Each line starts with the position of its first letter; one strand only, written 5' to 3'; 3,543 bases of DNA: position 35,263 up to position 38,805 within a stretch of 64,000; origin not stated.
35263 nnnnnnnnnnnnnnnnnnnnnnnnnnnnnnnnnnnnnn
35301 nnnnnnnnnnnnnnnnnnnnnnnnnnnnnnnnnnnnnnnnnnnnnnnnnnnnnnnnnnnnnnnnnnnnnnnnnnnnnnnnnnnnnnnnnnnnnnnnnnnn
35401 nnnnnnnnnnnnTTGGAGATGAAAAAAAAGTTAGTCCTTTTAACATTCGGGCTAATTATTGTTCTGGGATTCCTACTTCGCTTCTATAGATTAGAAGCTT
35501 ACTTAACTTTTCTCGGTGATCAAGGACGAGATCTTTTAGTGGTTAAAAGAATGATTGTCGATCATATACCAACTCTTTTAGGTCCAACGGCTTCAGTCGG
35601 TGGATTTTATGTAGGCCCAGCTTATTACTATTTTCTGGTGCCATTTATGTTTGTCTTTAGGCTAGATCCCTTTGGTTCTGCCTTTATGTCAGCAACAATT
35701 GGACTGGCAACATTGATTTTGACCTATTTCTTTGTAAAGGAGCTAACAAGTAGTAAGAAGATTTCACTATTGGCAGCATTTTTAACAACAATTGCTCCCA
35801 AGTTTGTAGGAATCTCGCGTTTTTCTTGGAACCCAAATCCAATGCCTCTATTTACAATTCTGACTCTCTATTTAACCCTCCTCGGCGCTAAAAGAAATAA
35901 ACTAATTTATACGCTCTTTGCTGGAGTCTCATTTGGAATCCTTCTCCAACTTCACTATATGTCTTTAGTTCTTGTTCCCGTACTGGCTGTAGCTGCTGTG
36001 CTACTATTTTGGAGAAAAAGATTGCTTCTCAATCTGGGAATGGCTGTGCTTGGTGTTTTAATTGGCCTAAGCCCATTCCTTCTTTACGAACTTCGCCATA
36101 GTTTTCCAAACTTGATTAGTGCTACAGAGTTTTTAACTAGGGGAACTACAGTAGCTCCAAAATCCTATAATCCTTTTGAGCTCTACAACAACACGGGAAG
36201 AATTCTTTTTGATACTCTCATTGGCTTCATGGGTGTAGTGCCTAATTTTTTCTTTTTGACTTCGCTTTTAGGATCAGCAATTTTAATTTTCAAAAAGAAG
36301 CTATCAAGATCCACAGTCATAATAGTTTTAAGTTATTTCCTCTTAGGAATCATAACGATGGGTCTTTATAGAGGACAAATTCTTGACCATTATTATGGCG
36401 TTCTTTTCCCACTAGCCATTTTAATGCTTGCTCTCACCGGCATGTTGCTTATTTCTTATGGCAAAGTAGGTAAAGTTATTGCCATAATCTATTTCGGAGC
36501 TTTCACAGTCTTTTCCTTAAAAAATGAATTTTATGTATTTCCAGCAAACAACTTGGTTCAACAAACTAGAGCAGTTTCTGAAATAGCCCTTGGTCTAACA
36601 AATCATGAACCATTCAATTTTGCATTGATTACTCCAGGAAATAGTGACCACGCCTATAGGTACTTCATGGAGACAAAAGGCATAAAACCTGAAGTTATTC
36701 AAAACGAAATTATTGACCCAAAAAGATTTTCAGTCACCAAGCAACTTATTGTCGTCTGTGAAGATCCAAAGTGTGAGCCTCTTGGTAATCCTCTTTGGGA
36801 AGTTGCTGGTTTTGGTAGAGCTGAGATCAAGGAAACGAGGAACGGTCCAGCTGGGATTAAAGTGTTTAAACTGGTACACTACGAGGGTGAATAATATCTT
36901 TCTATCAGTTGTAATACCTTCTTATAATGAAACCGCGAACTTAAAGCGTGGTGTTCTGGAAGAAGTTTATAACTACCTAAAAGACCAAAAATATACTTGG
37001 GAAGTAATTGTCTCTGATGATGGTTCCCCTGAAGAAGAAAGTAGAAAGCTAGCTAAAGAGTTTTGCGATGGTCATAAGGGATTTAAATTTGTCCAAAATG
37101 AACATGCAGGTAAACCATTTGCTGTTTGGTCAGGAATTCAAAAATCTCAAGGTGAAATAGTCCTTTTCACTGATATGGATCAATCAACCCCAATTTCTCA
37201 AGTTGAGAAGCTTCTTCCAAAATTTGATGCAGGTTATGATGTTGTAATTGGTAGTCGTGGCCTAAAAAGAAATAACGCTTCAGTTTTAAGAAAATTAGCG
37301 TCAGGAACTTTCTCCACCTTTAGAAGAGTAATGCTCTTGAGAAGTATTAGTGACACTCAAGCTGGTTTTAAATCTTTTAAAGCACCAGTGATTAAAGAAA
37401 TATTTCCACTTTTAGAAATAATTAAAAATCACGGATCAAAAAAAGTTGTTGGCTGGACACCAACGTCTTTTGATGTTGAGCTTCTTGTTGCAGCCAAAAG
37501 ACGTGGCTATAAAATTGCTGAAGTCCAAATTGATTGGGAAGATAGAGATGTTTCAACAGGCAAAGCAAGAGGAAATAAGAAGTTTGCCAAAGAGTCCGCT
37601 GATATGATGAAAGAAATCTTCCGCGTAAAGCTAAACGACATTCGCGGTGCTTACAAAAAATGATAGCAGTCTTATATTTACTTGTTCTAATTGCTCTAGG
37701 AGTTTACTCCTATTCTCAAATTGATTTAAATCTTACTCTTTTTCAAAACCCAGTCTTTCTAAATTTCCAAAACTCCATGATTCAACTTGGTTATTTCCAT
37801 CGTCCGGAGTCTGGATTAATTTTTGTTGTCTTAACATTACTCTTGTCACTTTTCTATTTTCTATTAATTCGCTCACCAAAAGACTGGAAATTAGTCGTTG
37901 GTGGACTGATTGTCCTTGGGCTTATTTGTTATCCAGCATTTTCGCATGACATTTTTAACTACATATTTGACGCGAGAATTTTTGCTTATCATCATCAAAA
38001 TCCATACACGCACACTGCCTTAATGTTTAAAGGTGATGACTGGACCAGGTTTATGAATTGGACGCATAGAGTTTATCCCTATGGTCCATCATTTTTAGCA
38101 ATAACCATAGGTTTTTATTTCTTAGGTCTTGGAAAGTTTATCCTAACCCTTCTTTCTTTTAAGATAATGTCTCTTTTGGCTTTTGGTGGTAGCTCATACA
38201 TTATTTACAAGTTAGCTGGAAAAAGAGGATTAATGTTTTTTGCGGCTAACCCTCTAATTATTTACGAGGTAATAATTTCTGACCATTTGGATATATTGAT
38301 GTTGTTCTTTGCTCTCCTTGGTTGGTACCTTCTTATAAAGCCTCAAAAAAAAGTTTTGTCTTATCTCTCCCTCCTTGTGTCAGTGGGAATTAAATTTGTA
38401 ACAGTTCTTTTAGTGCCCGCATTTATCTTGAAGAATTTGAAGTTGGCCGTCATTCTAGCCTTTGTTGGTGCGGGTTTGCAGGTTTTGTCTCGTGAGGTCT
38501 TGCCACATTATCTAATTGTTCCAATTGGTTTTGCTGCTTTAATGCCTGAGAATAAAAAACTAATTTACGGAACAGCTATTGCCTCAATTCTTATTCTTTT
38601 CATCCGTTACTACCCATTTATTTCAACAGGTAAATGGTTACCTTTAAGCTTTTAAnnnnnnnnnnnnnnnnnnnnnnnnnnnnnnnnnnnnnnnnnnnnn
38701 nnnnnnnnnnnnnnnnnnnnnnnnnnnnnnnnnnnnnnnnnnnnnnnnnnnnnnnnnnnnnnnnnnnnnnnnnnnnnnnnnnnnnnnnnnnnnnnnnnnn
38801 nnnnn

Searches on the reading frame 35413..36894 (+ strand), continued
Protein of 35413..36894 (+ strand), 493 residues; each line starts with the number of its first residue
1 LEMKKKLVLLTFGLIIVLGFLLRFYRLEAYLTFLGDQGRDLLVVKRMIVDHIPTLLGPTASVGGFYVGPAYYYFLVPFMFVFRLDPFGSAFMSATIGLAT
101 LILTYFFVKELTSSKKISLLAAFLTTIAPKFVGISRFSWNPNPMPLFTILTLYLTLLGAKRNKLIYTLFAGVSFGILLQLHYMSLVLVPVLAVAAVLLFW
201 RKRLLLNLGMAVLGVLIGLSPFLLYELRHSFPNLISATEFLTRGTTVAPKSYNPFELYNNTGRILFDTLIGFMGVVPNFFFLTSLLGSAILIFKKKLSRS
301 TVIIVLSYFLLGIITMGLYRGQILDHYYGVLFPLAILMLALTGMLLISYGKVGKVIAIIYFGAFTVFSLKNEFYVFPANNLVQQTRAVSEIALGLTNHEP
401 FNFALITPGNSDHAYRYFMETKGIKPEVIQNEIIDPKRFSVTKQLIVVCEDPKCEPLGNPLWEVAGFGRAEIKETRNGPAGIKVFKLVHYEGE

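Call 76: find_encoding_contigs(protein=P0079, flank=10000, max_places=1)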
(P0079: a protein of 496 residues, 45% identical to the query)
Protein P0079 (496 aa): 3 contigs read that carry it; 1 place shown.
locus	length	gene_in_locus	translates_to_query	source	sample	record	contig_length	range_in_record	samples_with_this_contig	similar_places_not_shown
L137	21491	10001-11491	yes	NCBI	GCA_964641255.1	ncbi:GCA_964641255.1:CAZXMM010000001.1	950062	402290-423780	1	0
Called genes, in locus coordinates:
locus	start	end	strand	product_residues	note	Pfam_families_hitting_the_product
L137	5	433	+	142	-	PF02367:TsaE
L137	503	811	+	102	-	PF00814:TsaD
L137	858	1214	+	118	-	-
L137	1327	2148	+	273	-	PF00188:CAP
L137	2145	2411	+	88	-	-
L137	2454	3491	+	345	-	PF00483:NTP_transferase, PF00132:Hexapep (faint), PF25084:LbH_EIF2B, PF25087:GMPPB_C (weak)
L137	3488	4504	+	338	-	PF01073:3Beta_HSD, PF01370:Epimerase, PF02719:Polysacc_synt_2, PF04321:RmlD_sub_bind, PF07993:NAD_binding_4, PF13460:NAD_binding_10 (weak), PF16363:GDP_Man_Dehyd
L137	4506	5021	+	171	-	PF00908:dTDP_sugar_isom, PF14667:Polysacc_synt_C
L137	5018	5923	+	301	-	PF01370:Epimerase, PF04321:RmlD_sub_bind, PF16363:GDP_Man_Dehyd (weak), PF07993:NAD_binding_4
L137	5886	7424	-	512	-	-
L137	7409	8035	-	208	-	PF01746:tRNA_m1G_MT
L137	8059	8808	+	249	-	PF00535:Glycos_transf_2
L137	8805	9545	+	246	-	PF00535:Glycos_transf_2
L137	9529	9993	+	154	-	PF04138:GtrA_DPMS_TM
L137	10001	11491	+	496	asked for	PF13231:PMT_2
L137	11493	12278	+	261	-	PF00535:Glycos_transf_2, PF13641:Glyco_tranf_2_3 (weak)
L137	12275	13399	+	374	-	PF26314:MptA_B_family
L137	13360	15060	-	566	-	-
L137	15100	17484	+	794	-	PF09586:YfhO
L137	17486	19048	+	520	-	PF10131:PTPS_related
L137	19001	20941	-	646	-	-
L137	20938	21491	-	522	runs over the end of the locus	PF13231:PMT_2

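Call 77: find_encoding_contigs(protein=P0032, flank=10000, max_places=1)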
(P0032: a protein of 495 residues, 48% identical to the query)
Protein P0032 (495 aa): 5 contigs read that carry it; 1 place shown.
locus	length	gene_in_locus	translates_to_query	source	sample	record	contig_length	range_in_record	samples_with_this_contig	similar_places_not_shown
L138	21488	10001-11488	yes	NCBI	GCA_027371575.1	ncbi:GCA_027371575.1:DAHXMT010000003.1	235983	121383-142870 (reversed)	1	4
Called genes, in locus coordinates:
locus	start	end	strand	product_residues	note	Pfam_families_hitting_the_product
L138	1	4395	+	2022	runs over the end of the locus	PF19403:SpaA_2 (faint), PF17802:SpaA (faint), PF24514:SpaA_4, PF17210:SdrD_B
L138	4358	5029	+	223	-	PF04203:Sortase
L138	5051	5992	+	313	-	PF00188:CAP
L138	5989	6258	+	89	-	-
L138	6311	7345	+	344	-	PF00908:dTDP_sugar_isom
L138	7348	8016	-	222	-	PF01746:tRNA_m1G_MT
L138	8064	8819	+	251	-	PF00535:Glycos_transf_2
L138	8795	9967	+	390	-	PF00535:Glycos_transf_2, PF04138:GtrA_DPMS_TM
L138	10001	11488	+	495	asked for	PF13231:PMT_2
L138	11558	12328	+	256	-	PF00535:Glycos_transf_2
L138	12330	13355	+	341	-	PF26314:MptA_B_family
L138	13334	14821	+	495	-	-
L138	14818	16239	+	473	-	PF13231:PMT_2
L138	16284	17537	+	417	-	-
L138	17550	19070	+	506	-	PF13231:PMT_2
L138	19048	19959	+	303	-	PF13489:Methyltransf_23, PF13847:Methyltransf_31, PF08241:Methyltransf_11, PF08242:Methyltransf_12, PF13649:Methyltransf_25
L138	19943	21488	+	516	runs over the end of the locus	PF13231:PMT_2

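Call 78: find_encoding_contigs(protein=P0070, flank=10000, max_places=1)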
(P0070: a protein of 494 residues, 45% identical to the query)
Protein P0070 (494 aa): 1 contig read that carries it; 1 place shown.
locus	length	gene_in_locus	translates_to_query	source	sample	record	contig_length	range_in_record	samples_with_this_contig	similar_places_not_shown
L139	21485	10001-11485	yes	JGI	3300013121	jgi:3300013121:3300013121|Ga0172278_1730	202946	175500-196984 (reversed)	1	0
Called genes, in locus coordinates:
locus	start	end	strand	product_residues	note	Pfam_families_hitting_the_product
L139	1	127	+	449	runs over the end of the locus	PF01336:tRNA_anti-codon, PF00152:tRNA-synt_2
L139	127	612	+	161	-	PF04073:tRNA_edit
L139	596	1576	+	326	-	PF00768:Peptidase_S11, PF02113:Peptidase_S13 (weak)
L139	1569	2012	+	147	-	PF02367:TsaE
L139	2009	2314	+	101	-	PF00814:TsaD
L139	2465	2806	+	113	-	-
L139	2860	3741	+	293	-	PF00188:CAP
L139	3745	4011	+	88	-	-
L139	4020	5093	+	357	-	PF00483:NTP_transferase, PF12804:NTP_transf_3 (faint), PF24894:Hexapep_GlmU (faint), PF25084:LbH_EIF2B, PF25087:GMPPB_C (faint), PF00132:Hexapep (weak)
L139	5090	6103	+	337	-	PF01073:3Beta_HSD, PF01370:Epimerase, PF02719:Polysacc_synt_2, PF04321:RmlD_sub_bind, PF13460:NAD_binding_10, PF16363:GDP_Man_Dehyd, PF07993:NAD_binding_4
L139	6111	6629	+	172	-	PF00908:dTDP_sugar_isom, PF14667:Polysacc_synt_C (weak)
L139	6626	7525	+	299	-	PF01370:Epimerase, PF04321:RmlD_sub_bind, PF16363:GDP_Man_Dehyd (weak)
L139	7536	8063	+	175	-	-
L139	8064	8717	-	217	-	PF01746:tRNA_m1G_MT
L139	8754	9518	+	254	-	PF00535:Glycos_transf_2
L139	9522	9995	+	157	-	PF04138:GtrA_DPMS_TM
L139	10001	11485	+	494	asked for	PF13231:PMT_2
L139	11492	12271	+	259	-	PF00535:Glycos_transf_2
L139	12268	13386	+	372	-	PF26314:MptA_B_family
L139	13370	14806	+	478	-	PF13231:PMT_2 (weak)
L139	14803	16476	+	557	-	PF13231:PMT_2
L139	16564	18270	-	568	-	-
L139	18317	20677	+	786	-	PF09586:YfhO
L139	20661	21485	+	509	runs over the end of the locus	PF10131:PTPS_related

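Call 79: find_encoding_contigs(protein=P0110, flank=10000, max_places=1)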
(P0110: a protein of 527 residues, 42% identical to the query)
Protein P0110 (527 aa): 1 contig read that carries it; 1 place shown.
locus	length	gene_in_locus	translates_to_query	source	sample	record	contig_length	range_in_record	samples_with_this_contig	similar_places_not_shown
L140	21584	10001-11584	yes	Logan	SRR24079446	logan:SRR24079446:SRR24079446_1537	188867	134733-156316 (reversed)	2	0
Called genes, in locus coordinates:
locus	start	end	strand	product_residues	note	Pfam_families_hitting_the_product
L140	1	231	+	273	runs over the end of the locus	PF00932:LTD (faint)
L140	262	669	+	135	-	PF04892:VanZ-LLP1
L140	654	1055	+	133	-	PF02367:TsaE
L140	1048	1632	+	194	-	PF01300:Sua5_yciO_yrdC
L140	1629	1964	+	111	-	PF00814:TsaD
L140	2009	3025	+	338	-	PF00188:CAP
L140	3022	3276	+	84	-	-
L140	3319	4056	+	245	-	PF00483:NTP_transferase, PF12804:NTP_transf_3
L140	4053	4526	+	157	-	PF00908:dTDP_sugar_isom, PF14667:Polysacc_synt_C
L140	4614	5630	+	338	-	PF01073:3Beta_HSD, PF01370:Epimerase, PF02719:Polysacc_synt_2, PF04321:RmlD_sub_bind, PF07993:NAD_binding_4, PF13460:NAD_binding_10, PF16363:GDP_Man_Dehyd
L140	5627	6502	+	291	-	PF01370:Epimerase, PF04321:RmlD_sub_bind, PF02719:Polysacc_synt_2 (weak), PF16363:GDP_Man_Dehyd (weak)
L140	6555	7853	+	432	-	PF03446:NAD_binding_2 (faint), PF03721:UDPG_MGDP_dh_N, PF00984:UDPG_MGDP_dh, PF03720:UDPG_MGDP_dh_C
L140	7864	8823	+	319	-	PF01073:3Beta_HSD (weak), PF01370:Epimerase, PF02719:Polysacc_synt_2, PF04321:RmlD_sub_bind, PF07993:NAD_binding_4 (faint), PF16363:GDP_Man_Dehyd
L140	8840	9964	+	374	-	PF00535:Glycos_transf_2, PF04138:GtrA_DPMS_TM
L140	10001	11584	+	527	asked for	PF13231:PMT_2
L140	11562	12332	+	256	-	PF00535:Glycos_transf_2, PF10111:Glyco_tranf_2_2 (faint), PF13641:Glyco_tranf_2_3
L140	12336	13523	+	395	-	PF26314:MptA_B_family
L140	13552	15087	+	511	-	PF13231:PMT_2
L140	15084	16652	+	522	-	-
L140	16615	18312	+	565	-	PF10131:PTPS_related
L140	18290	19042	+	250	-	PF00535:Glycos_transf_2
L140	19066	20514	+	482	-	PF01943:Polysacc_synt, PF13440:Polysacc_synt_3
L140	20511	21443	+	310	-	PF00535:Glycos_transf_2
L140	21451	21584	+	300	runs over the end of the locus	PF00535:Glycos_transf_2, PF10111:Glyco_tranf_2_2 (faint), PF13641:Glyco_tranf_2_3, PF13632:Glyco_trans_2_3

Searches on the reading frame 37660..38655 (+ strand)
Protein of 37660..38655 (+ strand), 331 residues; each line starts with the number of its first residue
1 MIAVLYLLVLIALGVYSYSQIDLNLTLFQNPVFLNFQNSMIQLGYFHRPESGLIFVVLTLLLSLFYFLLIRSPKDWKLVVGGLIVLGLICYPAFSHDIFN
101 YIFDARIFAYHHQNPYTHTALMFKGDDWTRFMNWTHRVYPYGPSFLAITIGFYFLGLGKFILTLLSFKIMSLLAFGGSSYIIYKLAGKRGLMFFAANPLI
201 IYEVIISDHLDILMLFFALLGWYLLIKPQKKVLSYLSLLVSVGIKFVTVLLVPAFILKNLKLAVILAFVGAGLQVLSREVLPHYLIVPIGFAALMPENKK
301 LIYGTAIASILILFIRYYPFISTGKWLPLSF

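Call 5: search_protein_families(library=pfam, proteins=[window:37660-38655:+], max_evalue=0.01)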
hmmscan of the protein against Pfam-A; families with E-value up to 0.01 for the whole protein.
window:37660-38655:+ (331 aa): 0 families

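Call 9: search_protein_families(library=pfam, proteins=[window:37660-38655:+], max_evalue=0.01)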
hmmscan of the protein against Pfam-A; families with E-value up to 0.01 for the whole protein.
window:37660-38655:+ (331 aa): 0 families

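Call 53: search_protein_families(library=pfam, proteins=[window:37660-38655:+], max_evalue=1)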
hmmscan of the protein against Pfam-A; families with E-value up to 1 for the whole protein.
window:37660-38655:+ (331 aa): 0 families

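Call 82: search_protein_families(library=ncbifam, proteins=[window:37660-38655:+], max_evalue=0.01)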
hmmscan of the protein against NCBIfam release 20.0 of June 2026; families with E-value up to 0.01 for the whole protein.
window:37660-38655:+ (331 aa): 2 families
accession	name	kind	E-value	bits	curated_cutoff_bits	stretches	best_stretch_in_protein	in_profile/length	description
TIGR03459.1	crt_membr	equivalog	1.1e-06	27.8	439.4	1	80-253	82-260/470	alpha-(1->6)-mannopyranosyltransferase A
NF038066.1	MptB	equivalog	1.9e-05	23.3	40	1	88-273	150-343/553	polyprenol phosphomannose-dependent alpha 1,6 mannosyltransferase MptB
